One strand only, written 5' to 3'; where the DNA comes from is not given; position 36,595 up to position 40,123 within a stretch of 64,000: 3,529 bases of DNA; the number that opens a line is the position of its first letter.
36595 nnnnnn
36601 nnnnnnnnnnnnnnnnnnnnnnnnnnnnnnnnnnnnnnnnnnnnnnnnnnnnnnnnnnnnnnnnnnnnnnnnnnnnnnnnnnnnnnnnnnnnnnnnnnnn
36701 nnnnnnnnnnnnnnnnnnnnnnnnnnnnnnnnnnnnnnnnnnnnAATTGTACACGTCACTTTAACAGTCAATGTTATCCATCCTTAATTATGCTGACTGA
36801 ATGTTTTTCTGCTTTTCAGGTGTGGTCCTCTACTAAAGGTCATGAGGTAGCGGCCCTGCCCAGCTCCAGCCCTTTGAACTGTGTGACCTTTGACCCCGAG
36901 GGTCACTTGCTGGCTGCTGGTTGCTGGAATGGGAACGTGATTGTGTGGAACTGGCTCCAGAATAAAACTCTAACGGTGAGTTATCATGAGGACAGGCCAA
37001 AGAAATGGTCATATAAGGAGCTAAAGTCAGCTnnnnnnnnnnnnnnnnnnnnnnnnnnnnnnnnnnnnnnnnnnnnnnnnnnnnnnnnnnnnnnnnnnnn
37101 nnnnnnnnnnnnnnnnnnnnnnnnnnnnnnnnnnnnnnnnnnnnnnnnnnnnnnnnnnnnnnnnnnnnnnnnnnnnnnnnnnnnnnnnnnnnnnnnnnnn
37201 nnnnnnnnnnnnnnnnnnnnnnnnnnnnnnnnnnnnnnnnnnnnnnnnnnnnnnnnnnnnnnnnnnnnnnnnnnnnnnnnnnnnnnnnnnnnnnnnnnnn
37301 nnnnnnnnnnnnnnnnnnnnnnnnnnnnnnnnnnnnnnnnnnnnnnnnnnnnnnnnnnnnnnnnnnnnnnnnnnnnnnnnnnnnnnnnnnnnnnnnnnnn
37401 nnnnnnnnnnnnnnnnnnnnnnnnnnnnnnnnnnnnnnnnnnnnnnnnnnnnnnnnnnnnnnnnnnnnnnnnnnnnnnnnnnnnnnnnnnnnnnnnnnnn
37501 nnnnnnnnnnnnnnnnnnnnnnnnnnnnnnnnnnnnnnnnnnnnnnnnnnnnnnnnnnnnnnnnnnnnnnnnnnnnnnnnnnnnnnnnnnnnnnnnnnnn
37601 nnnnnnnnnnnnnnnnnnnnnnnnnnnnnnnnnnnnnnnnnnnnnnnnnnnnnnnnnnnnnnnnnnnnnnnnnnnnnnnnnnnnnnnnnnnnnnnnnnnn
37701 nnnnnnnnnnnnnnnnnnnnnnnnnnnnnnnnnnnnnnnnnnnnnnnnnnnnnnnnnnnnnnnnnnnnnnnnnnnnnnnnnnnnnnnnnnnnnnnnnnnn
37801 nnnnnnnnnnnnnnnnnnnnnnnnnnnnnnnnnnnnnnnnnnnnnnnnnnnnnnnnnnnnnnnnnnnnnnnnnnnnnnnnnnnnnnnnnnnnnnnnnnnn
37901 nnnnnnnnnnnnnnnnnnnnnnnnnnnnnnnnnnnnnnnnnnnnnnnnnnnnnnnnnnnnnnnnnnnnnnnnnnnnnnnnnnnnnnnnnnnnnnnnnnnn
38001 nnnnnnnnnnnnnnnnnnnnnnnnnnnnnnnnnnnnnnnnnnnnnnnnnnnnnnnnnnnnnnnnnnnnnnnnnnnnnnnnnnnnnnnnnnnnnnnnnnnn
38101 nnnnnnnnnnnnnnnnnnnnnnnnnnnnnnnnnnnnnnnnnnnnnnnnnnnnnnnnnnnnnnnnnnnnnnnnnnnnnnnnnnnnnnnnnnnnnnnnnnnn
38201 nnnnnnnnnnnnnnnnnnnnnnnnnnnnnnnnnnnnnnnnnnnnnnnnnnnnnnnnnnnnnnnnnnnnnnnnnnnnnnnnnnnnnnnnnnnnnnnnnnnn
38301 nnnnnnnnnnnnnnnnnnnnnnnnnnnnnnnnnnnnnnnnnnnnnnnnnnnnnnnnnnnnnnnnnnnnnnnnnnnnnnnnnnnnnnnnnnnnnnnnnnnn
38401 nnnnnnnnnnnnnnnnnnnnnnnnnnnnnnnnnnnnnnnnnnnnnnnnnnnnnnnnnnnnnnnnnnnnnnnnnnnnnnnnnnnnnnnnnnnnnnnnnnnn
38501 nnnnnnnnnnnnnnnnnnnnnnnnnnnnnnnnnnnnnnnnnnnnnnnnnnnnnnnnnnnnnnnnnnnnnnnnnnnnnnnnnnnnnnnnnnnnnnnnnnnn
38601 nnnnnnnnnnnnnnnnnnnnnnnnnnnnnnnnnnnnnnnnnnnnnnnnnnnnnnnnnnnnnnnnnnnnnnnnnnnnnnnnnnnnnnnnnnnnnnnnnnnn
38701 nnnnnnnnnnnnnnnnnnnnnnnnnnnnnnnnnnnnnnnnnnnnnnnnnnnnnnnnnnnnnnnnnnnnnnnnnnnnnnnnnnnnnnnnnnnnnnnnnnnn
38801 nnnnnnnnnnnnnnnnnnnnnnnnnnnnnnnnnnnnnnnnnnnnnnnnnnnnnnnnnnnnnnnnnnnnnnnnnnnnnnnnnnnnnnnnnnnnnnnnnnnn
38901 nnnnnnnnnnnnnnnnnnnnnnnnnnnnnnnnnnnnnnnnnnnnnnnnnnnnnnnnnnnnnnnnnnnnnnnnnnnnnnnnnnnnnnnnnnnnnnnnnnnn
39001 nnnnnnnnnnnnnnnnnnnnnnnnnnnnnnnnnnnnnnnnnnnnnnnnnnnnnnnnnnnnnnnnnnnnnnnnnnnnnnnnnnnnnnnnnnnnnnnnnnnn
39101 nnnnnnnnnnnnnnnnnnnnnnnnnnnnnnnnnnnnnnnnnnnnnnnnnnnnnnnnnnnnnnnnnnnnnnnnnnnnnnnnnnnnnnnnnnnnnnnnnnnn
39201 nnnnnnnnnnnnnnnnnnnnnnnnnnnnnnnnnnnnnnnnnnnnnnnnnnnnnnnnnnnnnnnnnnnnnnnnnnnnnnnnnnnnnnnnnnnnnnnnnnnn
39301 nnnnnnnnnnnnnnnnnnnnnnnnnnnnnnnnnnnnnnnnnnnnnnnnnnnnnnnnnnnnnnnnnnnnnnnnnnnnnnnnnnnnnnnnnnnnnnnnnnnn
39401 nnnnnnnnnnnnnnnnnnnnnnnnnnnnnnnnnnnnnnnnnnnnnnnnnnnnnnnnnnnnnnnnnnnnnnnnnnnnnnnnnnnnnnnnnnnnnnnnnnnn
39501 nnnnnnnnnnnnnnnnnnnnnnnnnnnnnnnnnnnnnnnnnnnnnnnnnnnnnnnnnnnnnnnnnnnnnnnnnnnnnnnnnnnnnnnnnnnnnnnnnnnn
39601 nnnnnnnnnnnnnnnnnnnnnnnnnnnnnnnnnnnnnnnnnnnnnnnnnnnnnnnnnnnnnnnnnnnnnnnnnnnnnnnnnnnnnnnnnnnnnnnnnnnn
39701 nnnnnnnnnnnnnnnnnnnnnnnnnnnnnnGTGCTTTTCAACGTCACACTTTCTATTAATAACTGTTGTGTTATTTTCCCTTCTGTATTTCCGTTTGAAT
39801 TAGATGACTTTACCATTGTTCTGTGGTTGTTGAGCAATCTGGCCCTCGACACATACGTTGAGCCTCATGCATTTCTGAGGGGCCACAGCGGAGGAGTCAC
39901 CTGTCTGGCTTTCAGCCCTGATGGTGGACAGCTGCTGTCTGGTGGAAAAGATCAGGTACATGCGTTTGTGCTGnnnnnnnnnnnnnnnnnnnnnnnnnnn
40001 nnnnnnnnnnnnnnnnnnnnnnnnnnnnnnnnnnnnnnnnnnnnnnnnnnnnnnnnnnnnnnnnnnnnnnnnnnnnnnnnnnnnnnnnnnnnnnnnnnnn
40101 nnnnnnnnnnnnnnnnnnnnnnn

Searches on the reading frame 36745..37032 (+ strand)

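Call 31: search_protein_families(library=pfam, proteins=[window:36745-37032:+], max_evalue=0.01)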
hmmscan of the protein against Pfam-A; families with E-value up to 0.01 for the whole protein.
seq(96 aa): 11 families
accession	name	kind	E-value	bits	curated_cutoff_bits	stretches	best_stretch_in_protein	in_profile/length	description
PF00400.38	WD40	-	3.8e-07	30.8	27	1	41-69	11-39/39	WD domain, G-beta repeat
PF23414.1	Beta-prop_EML_2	-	9e-06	25.7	90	1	25-80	23-75/266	Echinoderm microtubule-associated protein second beta-propeller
PF24817.1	WD40_WDHD1_1st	-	2.7e-05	24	109.9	1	40-83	221-264/291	WDHD1 first WD40 domain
PF24814.1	WD40_Prp19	-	4.2e-05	23.2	320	1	30-76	124-170/281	Prp19 WD40 domain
PF23383.1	Beta-prop_IFT140_1st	-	5.9e-05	22.4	27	1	41-91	323-371/406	IFT140 first beta-propeller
PF25173.1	Beta-prop_WDR3_1st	-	0.0001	22.5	154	1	25-76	12-106/184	WDR3 first beta-propeller domain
PF25174.1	Beta-prop_THOC3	-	0.00059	19.4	305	1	14-72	143-202/272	THOC3 beta-propeller domain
PF24807.1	WD40_CDC20-Fz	-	0.0012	18.6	200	1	27-82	34-93/292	CDC20/Fizzy WD40 domain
PF24105.1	Beta-prop_CAF1B_HIR1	-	0.0018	17.7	80.5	1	42-88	71-118/383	CAF1B/HIR1 beta-propeller domain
PF25175.1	Beta-prop_WDR5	-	0.0041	16.9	250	1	6-85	102-180/296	WDR5 beta-propeller domain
PF25047.1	Beta-prop_TEP1_2nd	-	0.0087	15.7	89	1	41-75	90-124/255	TEP-1 second beta-propeller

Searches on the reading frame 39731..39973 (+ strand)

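Call 31: search_protein_families(library=pfam, proteins=[window:39731-39973:+], max_evalue=0.01)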
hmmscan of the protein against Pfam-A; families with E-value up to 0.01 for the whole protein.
seq(81 aa): 5 families
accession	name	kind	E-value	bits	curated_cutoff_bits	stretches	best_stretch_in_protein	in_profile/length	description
PF25047.1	Beta-prop_TEP1_2nd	-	1.9e-11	44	89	1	25-75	59-112/255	TEP-1 second beta-propeller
PF00400.38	WD40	-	1.1e-08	35.7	27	1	45-75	3-33/39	WD domain, G-beta repeat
PF25173.1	Beta-prop_WDR3_1st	-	2.3e-06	27.9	154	1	25-75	49-93/184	WDR3 first beta-propeller domain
PF25174.1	Beta-prop_THOC3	-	0.00052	19.5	305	1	44-76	162-194/272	THOC3 beta-propeller domain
PF24805.1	EIF3I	-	0.0077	15.8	200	1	46-74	278-306/324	EIF3I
